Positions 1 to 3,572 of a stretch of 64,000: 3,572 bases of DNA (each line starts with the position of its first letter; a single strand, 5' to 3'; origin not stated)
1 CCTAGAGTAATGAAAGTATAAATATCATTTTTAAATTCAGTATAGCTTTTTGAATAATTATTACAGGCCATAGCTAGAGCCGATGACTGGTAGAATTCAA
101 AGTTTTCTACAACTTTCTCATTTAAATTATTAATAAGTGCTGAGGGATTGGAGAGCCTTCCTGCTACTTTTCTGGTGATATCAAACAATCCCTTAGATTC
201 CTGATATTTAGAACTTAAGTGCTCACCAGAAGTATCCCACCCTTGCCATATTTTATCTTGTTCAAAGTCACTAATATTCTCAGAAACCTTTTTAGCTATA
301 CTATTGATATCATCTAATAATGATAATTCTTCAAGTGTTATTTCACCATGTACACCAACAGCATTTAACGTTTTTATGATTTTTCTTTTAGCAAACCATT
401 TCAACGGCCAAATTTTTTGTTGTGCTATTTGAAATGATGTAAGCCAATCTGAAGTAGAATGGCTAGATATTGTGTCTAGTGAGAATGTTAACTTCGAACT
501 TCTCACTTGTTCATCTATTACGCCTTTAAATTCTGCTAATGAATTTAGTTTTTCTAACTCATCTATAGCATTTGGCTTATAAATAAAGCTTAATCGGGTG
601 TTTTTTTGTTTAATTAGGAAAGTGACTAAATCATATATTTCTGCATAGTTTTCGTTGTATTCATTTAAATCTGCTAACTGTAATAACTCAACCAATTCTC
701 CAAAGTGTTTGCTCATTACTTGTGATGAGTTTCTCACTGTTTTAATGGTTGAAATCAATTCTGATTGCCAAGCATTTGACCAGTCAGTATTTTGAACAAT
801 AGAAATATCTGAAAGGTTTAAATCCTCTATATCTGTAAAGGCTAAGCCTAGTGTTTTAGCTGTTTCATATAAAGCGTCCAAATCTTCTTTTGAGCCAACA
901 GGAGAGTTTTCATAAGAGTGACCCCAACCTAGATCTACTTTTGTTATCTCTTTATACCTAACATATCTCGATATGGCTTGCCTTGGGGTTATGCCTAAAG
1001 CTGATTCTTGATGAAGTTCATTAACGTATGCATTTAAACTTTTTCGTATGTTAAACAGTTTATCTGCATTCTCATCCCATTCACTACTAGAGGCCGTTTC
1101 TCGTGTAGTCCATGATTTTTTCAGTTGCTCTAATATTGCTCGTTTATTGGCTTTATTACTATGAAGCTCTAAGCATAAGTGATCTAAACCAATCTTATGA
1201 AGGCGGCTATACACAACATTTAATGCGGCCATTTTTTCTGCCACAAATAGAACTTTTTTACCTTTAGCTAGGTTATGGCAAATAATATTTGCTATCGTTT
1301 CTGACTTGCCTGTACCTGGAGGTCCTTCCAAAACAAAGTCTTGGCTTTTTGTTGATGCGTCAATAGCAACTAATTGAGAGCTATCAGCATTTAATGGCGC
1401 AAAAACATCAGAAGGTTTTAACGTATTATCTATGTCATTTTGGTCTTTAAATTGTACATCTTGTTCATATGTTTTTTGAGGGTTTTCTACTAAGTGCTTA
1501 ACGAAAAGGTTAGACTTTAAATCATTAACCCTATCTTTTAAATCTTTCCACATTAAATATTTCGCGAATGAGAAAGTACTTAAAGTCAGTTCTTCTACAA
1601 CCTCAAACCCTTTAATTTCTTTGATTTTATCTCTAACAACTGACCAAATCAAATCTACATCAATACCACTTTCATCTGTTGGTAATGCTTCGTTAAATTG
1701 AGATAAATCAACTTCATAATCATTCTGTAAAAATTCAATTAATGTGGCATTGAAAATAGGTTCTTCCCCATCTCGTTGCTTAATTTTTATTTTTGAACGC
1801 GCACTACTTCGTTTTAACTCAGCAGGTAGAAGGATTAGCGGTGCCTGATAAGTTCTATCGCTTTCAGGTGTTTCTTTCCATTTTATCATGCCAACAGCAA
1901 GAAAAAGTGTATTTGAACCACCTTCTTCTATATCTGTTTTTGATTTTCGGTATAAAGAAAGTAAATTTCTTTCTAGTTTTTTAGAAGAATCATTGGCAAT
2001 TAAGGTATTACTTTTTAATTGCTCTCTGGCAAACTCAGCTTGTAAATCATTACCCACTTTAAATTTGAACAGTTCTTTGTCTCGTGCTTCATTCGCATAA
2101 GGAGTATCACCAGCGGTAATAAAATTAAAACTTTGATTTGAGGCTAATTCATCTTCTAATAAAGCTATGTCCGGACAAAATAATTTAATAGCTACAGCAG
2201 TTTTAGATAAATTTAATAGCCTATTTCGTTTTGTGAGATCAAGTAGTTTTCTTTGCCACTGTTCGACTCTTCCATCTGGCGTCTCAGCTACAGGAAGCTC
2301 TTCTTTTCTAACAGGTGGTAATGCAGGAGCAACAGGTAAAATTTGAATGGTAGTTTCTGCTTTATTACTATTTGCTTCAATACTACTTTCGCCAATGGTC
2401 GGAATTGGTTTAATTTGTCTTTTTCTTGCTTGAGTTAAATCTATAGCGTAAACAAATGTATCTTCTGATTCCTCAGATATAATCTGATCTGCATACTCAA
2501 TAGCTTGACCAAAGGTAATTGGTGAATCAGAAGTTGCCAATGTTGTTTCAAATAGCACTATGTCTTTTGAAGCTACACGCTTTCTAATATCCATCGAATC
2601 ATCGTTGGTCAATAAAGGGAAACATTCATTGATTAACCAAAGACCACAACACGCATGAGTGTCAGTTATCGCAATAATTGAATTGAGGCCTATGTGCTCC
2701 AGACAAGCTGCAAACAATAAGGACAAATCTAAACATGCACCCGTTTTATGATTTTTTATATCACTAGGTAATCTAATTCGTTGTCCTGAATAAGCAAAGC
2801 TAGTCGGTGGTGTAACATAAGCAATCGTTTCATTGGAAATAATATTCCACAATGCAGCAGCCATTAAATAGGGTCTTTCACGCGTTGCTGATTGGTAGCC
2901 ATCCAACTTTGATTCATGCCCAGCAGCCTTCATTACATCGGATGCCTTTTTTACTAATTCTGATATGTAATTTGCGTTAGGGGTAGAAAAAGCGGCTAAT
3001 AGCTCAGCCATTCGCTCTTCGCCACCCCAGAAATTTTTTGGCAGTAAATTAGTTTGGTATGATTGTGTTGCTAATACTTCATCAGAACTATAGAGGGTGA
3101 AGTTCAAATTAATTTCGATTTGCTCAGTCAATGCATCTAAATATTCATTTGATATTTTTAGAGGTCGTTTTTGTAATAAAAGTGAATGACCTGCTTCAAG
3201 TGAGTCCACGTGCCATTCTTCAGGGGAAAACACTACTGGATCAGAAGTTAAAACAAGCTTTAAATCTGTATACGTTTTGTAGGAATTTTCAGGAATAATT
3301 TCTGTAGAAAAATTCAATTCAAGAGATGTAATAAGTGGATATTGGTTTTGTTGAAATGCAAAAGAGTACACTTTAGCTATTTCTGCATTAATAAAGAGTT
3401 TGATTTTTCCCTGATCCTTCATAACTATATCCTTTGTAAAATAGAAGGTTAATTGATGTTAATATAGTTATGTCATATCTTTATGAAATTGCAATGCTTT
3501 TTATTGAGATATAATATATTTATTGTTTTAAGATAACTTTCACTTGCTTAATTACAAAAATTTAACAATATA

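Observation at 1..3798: Edge-truncated giant protein: transglutaminase-like domain fused to a DUF4011/Upf1-like SF1 helicase, with foreign codon usage (candidate defence-type gene at an island boundary)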

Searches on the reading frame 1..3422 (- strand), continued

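Call 19: find_encoding_contigs(protein=P0003, flank=10000, max_places=4)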
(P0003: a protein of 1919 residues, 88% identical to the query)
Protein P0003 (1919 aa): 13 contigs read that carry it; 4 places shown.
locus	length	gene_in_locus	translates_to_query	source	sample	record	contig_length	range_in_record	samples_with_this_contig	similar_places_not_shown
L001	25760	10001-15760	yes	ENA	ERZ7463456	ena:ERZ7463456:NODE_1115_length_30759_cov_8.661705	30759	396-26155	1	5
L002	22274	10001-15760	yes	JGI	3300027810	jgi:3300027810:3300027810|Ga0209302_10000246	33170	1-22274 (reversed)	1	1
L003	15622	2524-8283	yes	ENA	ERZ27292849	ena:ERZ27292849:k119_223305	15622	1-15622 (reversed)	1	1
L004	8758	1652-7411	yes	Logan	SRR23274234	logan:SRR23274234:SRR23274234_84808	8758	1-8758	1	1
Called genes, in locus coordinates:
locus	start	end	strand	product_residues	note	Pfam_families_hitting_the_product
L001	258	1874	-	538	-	PF06527:TniQ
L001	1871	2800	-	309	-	PF05621:TniB, PF13191:AAA_16 (faint), PF13401:AAA_22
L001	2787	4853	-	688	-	-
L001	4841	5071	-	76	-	-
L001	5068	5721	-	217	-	PF08722:Tn7_TnsA-like_N (weak)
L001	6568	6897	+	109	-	-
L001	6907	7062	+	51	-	-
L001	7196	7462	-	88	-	-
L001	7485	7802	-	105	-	PF22275:DUF6957 (weak)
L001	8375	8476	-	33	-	-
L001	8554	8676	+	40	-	-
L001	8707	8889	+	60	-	-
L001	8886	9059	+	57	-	-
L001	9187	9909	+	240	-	PF01936:NYN, PF12872:OST-HTH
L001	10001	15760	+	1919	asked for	PF13195:DUF4011, PF00270:DEAD (faint), PF01443:Viral_helicase1 (faint), PF13086:AAA_11 (weak), PF13245:AAA_19 (faint), PF13086:AAA_11 (weak), PF13087:AAA_12, PF18741:MTES_1575, +1 more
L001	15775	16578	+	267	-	PF08378:NERD, PF01396:Zn_ribbon_Top1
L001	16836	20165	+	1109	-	PF27260:Y4jQ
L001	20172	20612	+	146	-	PF00072:Response_reg (faint)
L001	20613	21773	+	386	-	PF00072:Response_reg (faint)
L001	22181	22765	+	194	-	PF00440:TetR_N, PF16925:TetR_C_13, PF21993:TetR_C_13_2 (weak)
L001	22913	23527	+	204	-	PF05494:MlaC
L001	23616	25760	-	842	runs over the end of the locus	PF01804:Penicil_amidase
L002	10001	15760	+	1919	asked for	PF13195:DUF4011, PF00270:DEAD (faint), PF01443:Viral_helicase1 (faint), PF13086:AAA_11 (weak), PF13245:AAA_19 (faint), PF13086:AAA_11 (weak), PF13087:AAA_12, PF18741:MTES_1575, +1 more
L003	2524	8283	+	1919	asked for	PF13195:DUF4011, PF00270:DEAD (faint), PF01443:Viral_helicase1 (faint), PF13086:AAA_11 (weak), PF13245:AAA_19 (faint), PF13086:AAA_11 (weak), PF13087:AAA_12, PF18741:MTES_1575, +1 more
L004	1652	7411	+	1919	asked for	PF13195:DUF4011, PF00270:DEAD (faint), PF01443:Viral_helicase1 (faint), PF13086:AAA_11 (weak), PF13245:AAA_19 (faint), PF13086:AAA_11 (weak), PF13087:AAA_12, PF18741:MTES_1575, +1 more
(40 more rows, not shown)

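Call 20: find_encoding_contigs(protein=P0007, flank=10000, max_places=3)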
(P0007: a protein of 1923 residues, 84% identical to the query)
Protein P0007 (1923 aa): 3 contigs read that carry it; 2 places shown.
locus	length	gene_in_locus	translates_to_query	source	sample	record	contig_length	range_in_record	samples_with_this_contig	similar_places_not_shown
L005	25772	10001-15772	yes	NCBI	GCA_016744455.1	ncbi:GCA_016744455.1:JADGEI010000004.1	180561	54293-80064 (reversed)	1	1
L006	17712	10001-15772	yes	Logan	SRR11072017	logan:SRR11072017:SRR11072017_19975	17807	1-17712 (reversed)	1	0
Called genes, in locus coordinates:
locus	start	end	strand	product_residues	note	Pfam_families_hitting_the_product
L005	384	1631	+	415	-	PF00149:Metallophos, PF12320:SbcD_C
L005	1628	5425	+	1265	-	PF13476:AAA_23, PF13555:AAA_29 (weak), PF13558:SbcC_Walker_B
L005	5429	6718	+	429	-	PF20276:CTD1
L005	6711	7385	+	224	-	PF20289:MComp1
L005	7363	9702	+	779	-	PF02463:SMC_N, PF13476:AAA_23, PF13304:AAA_21 (faint)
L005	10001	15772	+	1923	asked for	PF13195:DUF4011, PF00270:DEAD (faint), PF13086:AAA_11, PF13245:AAA_19 (faint), PF13604:AAA_30 (faint), PF13086:AAA_11 (weak), PF13087:AAA_12, PF18741:MTES_1575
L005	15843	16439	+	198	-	PF01936:NYN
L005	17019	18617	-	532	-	PF00005:ABC_tran, PF02463:SMC_N (faint), PF03193:RsgA_GTPase (faint), PF03308:MeaB (faint), PF13555:AAA_29 (faint), PF00910:RNA_helicase (faint), PF12848:ABC_tran_Xtn, PF00005:ABC_tran, +4 more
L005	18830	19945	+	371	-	PF00155:Aminotran_1_2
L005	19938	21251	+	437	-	PF00275:EPSP_synthase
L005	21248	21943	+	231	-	PF02224:Cytidylate_kin, PF13238:AAA_18 (faint)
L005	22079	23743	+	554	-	PF00575:S1, PF23459:S1_RRP5 (faint), PF00575:S1, PF21710:Spt6_S1 (faint), PF00575:S1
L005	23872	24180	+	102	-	PF00216:Bac_DNA_binding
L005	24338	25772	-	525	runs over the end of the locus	PF00009:GTP_EFTU, PF22042:EF-G_D2, PF03144:GTP_EFTU_D2, PF16658:RF3_C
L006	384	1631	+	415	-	PF00149:Metallophos, PF12320:SbcD_C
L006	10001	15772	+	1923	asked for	PF13195:DUF4011, PF00270:DEAD (faint), PF13086:AAA_11, PF13245:AAA_19 (faint), PF13604:AAA_30 (faint), PF13086:AAA_11 (weak), PF13087:AAA_12, PF18741:MTES_1575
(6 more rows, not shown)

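Call 34: search_protein_families(library=ncbifam, proteins=[L001:9187-9906:+, L001:15775-16575:+, L001:16836-20162:+, L005:15843-16436:+, L005:7363-9699:+, L005:5429-6715:+, L005:6711-7382:+], max_evalue=0.001)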
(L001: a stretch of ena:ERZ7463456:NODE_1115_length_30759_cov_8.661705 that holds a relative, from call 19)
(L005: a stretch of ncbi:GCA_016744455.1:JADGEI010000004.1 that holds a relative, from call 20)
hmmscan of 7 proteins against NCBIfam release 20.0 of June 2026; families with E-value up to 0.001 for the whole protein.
L001:9187-9906:+ (240 aa): 1 family
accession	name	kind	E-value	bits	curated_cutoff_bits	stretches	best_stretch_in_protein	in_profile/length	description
TIGR00288.1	TIGR00288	hypoth_equivalog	1.3e-08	34.9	178.45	1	2-135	20-150/160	TIGR00288 family NYN domain-containing protein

L001:15775-16575:+ (267 aa): 2 families
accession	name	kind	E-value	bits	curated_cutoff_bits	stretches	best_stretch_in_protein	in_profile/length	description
NF047741.1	antiphage_MADS6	equivalog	9.9e-09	34.2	460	1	52-198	28-171/612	methylation-associated defense system protein kinase MAD6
NF033442.0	BREX_PglW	equivalog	9.1e-08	30.3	990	1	74-221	47-190/1391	BREX system serine/threonine kinase PglW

L001:16836-20162:+ (1109 aa): 0 families

L005:15843-16436:+ (198 aa): 1 family
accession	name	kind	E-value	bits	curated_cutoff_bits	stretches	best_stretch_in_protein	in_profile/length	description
TIGR00288.1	TIGR00288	hypoth_equivalog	1.5e-09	37.9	178.45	1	2-115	20-129/160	TIGR00288 family NYN domain-containing protein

L005:7363-9699:+ (779 aa): 7 families
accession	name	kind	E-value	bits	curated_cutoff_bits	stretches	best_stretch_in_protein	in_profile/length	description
TIGR00611.2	recf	equivalog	1.3e-10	41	172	1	6-96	1-91/339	DNA replication/repair protein RecF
NF041760.1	PtuA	equivalog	2e-08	33.6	500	1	3-108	49-150/524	retron Ec78 anti-phage system effector ATPase PtuA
NF047739.1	antiphage_MADS3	equivalog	8.5e-06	25.2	420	1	7-109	3-106/427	methylation-associated defense system AAA family ATPase MAD3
TIGR03375.1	type_I_sec_LssB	subfamily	0.00012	20.5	693.1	1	687-753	603-664/696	type I secretion system permease/ATPase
TIGR00634.1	recN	equivalog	0.00018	20.6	407.85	1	6-51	2-47/563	DNA repair protein RecN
TIGR01189.1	ccmA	equivalog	0.00027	20.7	131.6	0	678-752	118-188/198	heme ABC exporter ATP-binding protein CcmA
TIGR02857.1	CydD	equivalog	0.00082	18.4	435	0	688-754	459-520/529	thiol reductant ABC exporter subunit CydD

L005:5429-6715:+ (429 aa): 0 families

L005:6711-7382:+ (224 aa): 0 families

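Call 55: find_encoding_contigs(protein=P0021, flank=6000, max_places=1)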
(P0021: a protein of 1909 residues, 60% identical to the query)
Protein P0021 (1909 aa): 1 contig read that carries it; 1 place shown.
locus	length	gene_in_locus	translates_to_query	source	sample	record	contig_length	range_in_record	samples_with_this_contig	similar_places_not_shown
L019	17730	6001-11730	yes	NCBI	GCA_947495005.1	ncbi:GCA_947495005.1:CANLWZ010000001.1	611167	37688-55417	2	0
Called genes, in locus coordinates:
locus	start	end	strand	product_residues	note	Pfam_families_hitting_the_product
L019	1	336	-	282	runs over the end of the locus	PF00126:HTH_1, PF03466:LysR_substrate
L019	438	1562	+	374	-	PF01571:GCV_T, PF08669:GCV_T_C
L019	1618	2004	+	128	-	PF01597:GCV_H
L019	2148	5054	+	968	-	PF02347:GDC-P, PF21478:GcvP2_C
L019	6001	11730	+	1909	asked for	PF13195:DUF4011, PF00270:DEAD (faint), PF13086:AAA_11 (weak), PF13245:AAA_19 (faint), PF13604:AAA_30 (faint), PF13086:AAA_11 (weak), PF13087:AAA_12, PF18741:MTES_1575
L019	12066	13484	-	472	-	PF03553:Na_H_antiporter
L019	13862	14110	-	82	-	PF11173:DUF2960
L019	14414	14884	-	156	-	PF00903:Glyoxalase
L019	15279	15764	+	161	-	PF13527:Acetyltransf_9 (faint), PF00583:Acetyltransf_1, PF13508:Acetyltransf_7, PF13673:Acetyltransf_10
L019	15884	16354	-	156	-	PF04945:YHS (weak)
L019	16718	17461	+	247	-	PF00596:Aldolase_II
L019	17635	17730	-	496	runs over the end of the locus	PF05231:MASE1, PF00990:GGDEF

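Call 56: find_encoding_contigs(protein=P0044, flank=6000, max_places=1)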
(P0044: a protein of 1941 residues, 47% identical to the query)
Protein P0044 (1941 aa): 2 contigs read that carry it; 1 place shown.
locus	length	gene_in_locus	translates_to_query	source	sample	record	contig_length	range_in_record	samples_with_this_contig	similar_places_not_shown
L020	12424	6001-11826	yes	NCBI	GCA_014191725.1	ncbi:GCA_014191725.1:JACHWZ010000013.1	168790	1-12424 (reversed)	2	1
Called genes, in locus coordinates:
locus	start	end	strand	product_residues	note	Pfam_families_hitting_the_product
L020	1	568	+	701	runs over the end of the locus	PF00034:Cytochrom_C (faint), PF13442:Cytochrome_CBB3 (faint), PF06537:DHOR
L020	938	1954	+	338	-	PF00722:Glyco_hydro_16, PF26113:GH16_XgeA, PF03935:SKN1_KRE6_Sbg1 (weak)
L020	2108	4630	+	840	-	PF00933:Glyco_hydro_3, PF01915:Glyco_hydro_3_C, PF18559:Exop_C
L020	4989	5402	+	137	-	-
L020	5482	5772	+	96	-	-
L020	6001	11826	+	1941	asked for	PF13195:DUF4011, PF13245:AAA_19 (faint), PF13604:AAA_30 (faint), PF13086:AAA_11, PF13087:AAA_12, PF18741:MTES_1575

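Call 57: find_encoding_contigs(protein=P0056, flank=6000, max_places=1)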
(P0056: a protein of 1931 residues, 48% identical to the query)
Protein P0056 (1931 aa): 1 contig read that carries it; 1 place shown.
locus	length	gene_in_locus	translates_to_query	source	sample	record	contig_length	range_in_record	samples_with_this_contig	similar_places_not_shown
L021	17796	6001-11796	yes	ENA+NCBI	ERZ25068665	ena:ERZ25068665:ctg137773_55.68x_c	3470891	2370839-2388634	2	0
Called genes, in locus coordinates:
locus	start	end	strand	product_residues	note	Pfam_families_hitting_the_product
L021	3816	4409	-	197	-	PF00665:rve (faint), PF13610:DDE_Tnp_IS240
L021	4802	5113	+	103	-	-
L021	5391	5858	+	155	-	PF00239:Resolvase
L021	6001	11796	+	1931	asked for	PF13195:DUF4011, PF13086:AAA_11 (weak), PF13245:AAA_19 (faint), PF13604:AAA_30 (faint), PF13086:AAA_11 (weak), PF13087:AAA_12, PF18741:MTES_1575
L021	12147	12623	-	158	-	PF03449:GreA_GreB_N, PF01272:GreA_GreB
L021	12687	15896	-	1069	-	PF25596:CPSase_L_D1, PF02786:CPSase_L_D2, PF02787:CPSase_L_D3, PF25596:CPSase_L_D1, PF02222:ATP-grasp, PF02655:ATP-grasp_3, PF02786:CPSase_L_D2, PF02142:MGS, +3 more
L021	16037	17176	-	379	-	PF00988:CPSase_sm_chain, PF00117:GATase, PF07722:Peptidase_C26 (faint)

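Call 58: find_encoding_contigs(protein=P0115, flank=6000, max_places=1)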
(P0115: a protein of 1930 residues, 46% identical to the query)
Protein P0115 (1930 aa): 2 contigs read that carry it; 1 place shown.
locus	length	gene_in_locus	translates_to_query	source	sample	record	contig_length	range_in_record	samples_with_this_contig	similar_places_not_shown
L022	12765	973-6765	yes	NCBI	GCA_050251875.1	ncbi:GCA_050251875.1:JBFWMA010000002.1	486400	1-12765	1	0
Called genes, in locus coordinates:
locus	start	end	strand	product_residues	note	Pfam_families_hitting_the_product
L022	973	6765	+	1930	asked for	PF13195:DUF4011, PF13086:AAA_11 (weak), PF13245:AAA_19 (faint), PF13604:AAA_30 (faint), PF13086:AAA_11, PF13087:AAA_12, PF18741:MTES_1575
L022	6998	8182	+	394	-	PF02661:Fic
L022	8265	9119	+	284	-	-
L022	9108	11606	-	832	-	PF04851:ResIII, PF00270:DEAD, PF00271:Helicase_C (weak)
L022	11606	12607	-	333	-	PF08878:HamA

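Call 63: search_dna_similar(query=window:1-3422:-, collection=plasmids, mode=protein, max_rows=15)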
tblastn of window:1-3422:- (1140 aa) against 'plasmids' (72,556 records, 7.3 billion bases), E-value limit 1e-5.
Records with a match: 483; places in all: 489; records where one place covers at least 80% of the query: 61.
Best place of each record, by identity: <60% 483.
By first word of the organism name: Klebsiella 221; Ralstonia 110; Acinetobacter 31; Rhizobium 19; Raoultella 11; Mesorhizobium 6; Paracoccus 6; Vibrio 5; Variovorax 5; Thioclava 4; and 44 more.
By predicted mobility (MOB-suite, as given by PLSDB): conjugative 214; non-mobilizable 140; mobilizable 129.
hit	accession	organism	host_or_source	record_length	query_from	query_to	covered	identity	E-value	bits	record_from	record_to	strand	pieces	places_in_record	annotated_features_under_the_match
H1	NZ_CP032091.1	Pseudoalteromonas donghaensis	cell culture,seawater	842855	2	1131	99%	44.7%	0e+0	925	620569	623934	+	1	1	DUF4011 domain-containing protein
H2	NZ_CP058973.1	Pseudoalteromonas sp. JSTW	cell culture,marine sediment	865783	2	1131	99%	44.6%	0e+0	920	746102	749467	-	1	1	DUF4011 domain-containing protein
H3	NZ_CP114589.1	Salinivibrio kushneri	-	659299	5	1115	97%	43.3%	0e+0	942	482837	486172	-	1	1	DUF4011 domain-containing protein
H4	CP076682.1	Pseudoalteromonas shioyasakiensis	isolated microorganism,Ocean water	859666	2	895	78%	50.7%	0e+0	884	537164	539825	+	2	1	none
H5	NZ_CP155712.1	Klebsiella quasipneumoniae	Homo sapiens,urine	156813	15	1097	95%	36.1%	0e+0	647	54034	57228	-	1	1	DUF3320 domain-containing protein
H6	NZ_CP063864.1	Klebsiella pneumoniae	panda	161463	15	1097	95%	36.1%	0e+0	645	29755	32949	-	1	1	DUF3320 domain-containing protein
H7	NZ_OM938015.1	Klebsiella michiganensis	-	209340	15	1097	95%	36.1%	0e+0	645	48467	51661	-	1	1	DUF3320 domain-containing protein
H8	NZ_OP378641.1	Klebsiella michiganensis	-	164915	15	1097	95%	36.1%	0e+0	645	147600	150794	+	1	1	DUF3320 domain-containing protein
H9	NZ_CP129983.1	Klebsiella variicola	-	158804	15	1097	95%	36.1%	0e+0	645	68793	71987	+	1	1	DUF3320 domain-containing protein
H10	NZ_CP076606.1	Raoultella ornithinolytica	Dongxiang wild rice,pure culture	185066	15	1097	95%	35.9%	0e+0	646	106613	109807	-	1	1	DUF3320 domain-containing protein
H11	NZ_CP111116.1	Raoultella sp. DY2415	crude oil contaminated soil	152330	15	1097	95%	35.9%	0e+0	646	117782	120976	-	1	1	DUF3320 domain-containing protein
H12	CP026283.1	Klebsiella oxytoca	-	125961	15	1097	95%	35.9%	0e+0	645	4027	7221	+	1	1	DNA helicase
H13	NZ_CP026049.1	Raoultella planticola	Homo sapiens,G-tube swab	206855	15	1097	95%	35.9%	0e+0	645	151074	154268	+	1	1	DUF3320 domain-containing protein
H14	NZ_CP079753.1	Raoultella ornithinolytica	cell culture,urine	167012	15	1097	95%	35.9%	0e+0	645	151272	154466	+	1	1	DUF3320 domain-containing protein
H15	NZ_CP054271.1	Raoultella ornithinolytica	Sus scrofa domesticus,Whole ...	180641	15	1097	95%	35.9%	0e+0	645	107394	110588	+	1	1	DUF3320 domain-containing protein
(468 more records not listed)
